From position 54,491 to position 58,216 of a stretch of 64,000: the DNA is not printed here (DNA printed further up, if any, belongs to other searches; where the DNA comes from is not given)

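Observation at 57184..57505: Degenerate CheY-receiver-like insert inside the giant HdrA-like protein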

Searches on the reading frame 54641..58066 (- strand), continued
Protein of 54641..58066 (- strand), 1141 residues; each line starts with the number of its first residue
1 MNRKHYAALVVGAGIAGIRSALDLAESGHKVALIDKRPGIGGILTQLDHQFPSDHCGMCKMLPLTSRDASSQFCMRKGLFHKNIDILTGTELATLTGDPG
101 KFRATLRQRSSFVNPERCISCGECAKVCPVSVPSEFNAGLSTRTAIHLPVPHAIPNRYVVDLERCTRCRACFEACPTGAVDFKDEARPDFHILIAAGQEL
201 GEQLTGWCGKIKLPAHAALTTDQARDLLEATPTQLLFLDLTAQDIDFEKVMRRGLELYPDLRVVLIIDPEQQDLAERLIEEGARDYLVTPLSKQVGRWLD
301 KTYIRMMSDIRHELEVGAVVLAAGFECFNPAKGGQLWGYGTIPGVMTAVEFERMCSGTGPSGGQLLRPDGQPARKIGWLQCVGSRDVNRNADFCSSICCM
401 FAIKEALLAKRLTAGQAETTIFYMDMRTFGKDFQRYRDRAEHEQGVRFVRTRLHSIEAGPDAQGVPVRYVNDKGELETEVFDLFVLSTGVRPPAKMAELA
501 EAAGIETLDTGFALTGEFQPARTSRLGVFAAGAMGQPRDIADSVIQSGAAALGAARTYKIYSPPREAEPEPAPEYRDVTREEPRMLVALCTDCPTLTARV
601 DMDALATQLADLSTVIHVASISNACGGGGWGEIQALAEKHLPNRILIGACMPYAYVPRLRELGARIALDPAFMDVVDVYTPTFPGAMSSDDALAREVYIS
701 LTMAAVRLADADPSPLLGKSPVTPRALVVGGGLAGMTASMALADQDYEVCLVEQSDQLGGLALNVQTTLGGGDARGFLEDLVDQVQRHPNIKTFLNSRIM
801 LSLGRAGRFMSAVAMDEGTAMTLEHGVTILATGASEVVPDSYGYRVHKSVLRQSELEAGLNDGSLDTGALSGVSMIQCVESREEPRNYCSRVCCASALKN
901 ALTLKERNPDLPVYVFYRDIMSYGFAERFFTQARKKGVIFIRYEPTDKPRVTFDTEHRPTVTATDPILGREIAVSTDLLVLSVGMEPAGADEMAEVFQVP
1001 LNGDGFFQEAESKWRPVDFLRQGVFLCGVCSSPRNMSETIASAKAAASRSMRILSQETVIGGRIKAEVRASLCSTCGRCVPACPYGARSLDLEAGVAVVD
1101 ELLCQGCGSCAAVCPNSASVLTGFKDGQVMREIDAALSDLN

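Call 52: find_encoding_contigs(protein=P0003, flank=8000, max_places=1)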
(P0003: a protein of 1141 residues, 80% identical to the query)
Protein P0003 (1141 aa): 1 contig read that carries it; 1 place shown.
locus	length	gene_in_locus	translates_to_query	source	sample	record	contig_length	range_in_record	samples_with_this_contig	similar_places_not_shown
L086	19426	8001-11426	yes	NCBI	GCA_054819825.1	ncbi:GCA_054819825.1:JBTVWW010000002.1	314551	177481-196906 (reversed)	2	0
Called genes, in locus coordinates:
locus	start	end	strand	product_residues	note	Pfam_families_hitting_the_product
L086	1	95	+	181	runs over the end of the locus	PF13690:CheX, PF04509:CheC (weak)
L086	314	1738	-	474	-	PF00072:Response_reg, PF00158:Sigma54_activat, PF14532:Sigma54_activ_2, PF07728:AAA_5 (weak), PF25601:AAA_lid_14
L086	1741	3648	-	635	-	PF08448:PAS_4, PF00989:PAS (weak), PF00989:PAS, PF08448:PAS_4, PF08447:PAS_3, PF13426:PAS_9, PF02518:HATPase_c, PF00072:Response_reg, +4 more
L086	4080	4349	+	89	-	PF01527:HTH_Tnp_1, PF13384:HTH_23 (weak)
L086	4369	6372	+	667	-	PF00890:FAD_binding_2 (weak), PF01134:GIDA (weak), PF01266:DAO (weak), PF12831:FAD_oxidored, PF13450:NAD_binding_8, PF12838:Fer4_7, PF13237:Fer4_10, PF14697:Fer4_21, +9 more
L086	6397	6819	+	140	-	PF02662:FlpD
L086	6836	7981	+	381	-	PF04432:FrhB_FdhB_C (faint), PF13183:Fer4_8 (weak)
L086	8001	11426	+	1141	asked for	PF01266:DAO (weak), PF12831:FAD_oxidored (weak), PF13450:NAD_binding_8 (weak), PF00037:Fer4 (weak), PF13187:Fer4_9, PF07992:Pyr_redox_2, PF13450:NAD_binding_8, PF12838:Fer4_7, +20 more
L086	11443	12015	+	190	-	PF13237:Fer4_10 (faint), PF13534:Fer4_17, PF12838:Fer4_7 (weak), PF13183:Fer4_8, PF13187:Fer4_9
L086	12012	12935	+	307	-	PF02754:CCG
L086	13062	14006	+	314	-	PF00582:Usp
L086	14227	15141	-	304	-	PF00892:EamA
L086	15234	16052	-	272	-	PF02311:AraC_binding, PF00165:HTH_AraC, PF12833:HTH_18, PF00165:HTH_AraC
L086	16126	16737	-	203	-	PF01810:LysE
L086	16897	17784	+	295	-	PF00126:HTH_1, PF03466:LysR_substrate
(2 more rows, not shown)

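Call 53: find_encoding_contigs(protein=P0004, flank=8000, max_places=1)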
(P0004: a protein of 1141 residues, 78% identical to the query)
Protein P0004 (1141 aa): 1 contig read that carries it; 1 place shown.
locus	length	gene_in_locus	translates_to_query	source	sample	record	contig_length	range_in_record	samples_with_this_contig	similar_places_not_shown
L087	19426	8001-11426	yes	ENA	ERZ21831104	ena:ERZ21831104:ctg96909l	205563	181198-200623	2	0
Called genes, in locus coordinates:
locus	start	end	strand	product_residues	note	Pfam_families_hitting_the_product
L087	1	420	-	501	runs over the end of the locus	PF02743:dCache_1, PF00990:GGDEF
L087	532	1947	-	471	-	PF00072:Response_reg, PF00158:Sigma54_activat, PF14532:Sigma54_activ_2, PF07724:AAA_2 (faint), PF07728:AAA_5 (weak), PF25601:AAA_lid_14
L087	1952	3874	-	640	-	PF08448:PAS_4, PF00989:PAS, PF08448:PAS_4, PF13426:PAS_9, PF08447:PAS_3, PF00512:HisKA, PF02518:HATPase_c, PF00072:Response_reg, +3 more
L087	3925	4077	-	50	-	-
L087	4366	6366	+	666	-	PF00890:FAD_binding_2 (weak), PF01134:GIDA (weak), PF01266:DAO (weak), PF12831:FAD_oxidored, PF13450:NAD_binding_8, PF12838:Fer4_7, PF13237:Fer4_10, PF14697:Fer4_21, +10 more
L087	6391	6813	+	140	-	PF02662:FlpD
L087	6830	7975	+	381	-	PF04432:FrhB_FdhB_C (weak), PF13534:Fer4_17 (faint), PF13237:Fer4_10 (faint), PF13183:Fer4_8 (weak)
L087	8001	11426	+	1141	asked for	PF00037:Fer4 (weak), PF12837:Fer4_6 (weak), PF12838:Fer4_7 (weak), PF13187:Fer4_9, PF00037:Fer4 (weak), PF12797:Fer4_2 (weak), PF07992:Pyr_redox_2, PF12838:Fer4_7, +20 more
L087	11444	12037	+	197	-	PF13237:Fer4_10 (faint), PF12838:Fer4_7 (weak), PF13183:Fer4_8, PF13187:Fer4_9, PF13534:Fer4_17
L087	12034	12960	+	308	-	PF02754:CCG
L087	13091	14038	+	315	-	PF00582:Usp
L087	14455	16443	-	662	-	PF16177:ACAS_N, PF00501:AMP-binding, PF13193:AMP-binding_C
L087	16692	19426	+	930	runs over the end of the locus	PF02629:CoA_binding (weak), PF13380:CoA_binding_2, PF13607:Succ_CoA_lig, PF13549:ATP-grasp_5, PF13302:Acetyltransf_3, PF00583:Acetyltransf_1 (weak)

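Call 65: list_cluster_members(proteins=[P0114, P0046, P0002, P0094, P0048])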
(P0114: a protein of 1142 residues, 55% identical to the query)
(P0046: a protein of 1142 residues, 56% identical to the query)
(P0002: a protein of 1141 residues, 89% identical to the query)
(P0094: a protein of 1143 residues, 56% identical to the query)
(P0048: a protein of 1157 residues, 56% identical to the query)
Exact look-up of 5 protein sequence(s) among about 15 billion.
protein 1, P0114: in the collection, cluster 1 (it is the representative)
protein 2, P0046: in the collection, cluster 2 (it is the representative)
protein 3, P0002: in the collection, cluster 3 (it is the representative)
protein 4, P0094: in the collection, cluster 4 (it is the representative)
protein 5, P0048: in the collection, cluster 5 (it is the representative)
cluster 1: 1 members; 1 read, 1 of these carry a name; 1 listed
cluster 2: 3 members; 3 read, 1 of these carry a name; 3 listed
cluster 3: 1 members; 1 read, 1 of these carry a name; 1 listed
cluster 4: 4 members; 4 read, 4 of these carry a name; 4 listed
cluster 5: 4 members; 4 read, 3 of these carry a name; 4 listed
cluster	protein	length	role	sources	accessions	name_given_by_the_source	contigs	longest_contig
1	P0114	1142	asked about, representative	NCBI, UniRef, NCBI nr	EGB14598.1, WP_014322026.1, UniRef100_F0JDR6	response regulator receiver modulated heterodisulfide reductase subunit A ... | Response regulator receiver modulated heterodisulfide reductase subunit A n=1 ... | 4Fe-4S binding protein [Pseudodesulfovibrio mercurii]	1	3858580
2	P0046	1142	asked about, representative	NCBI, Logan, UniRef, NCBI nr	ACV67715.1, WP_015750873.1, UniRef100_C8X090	FAD-dependent oxidoreductase [Desulfohalobium retbaense] | Response regulator receiver protein n=1 Tax=Desulfohalobium retbaense (strain ATCC 49708 ...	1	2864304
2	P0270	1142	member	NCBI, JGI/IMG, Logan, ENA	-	-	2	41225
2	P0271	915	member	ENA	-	-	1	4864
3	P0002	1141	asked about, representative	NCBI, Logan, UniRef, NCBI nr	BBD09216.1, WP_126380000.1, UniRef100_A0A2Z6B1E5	FAD-dependent oxidoreductase [Desulfovibrio ferrophilus] | Response regulator receiver protein n=1 Tax=Desulfovibrio ferrophilus TaxID=241368 ...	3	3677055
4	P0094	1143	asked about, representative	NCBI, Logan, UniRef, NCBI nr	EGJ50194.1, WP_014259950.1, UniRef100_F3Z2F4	FAD-dependent oxidoreductase [Desulfocurvibacter africanus] | Response regulator receiver protein n=3 Tax=Desulfocurvibacter africanus TaxID=873 ...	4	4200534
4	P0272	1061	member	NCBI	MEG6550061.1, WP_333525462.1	FAD-dependent oxidoreductase, partial [Desulfocurvibacter africanus]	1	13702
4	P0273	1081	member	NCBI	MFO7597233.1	MAG: FAD-dependent oxidoreductase, partial [Desulfocurvibacter africanus]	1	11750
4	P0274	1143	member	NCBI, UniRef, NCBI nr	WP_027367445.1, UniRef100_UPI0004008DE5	FAD-dependent oxidoreductase [Desulfocurvibacter africanus] | FAD-dependent oxidoreductase n=1 Tax=Desulfocurvibacter africanus TaxID=873 ...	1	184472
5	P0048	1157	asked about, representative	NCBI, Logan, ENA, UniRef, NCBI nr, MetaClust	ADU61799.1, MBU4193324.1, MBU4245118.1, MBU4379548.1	MAG: FAD-dependent oxidoreductase [Pseudodesulfovibrio sp.] | Response regulator receiver n=1 Tax=Pseudodesulfovibrio aespoeensis (strain ATCC 700646 / ... | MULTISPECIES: 4Fe-4S binding protein [Pseudodesulfovibrio]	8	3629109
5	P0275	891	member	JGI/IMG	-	heterodisulfide reductase subunit A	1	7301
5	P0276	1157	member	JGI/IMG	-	heterodisulfide reductase subunit A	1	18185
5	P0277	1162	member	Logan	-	-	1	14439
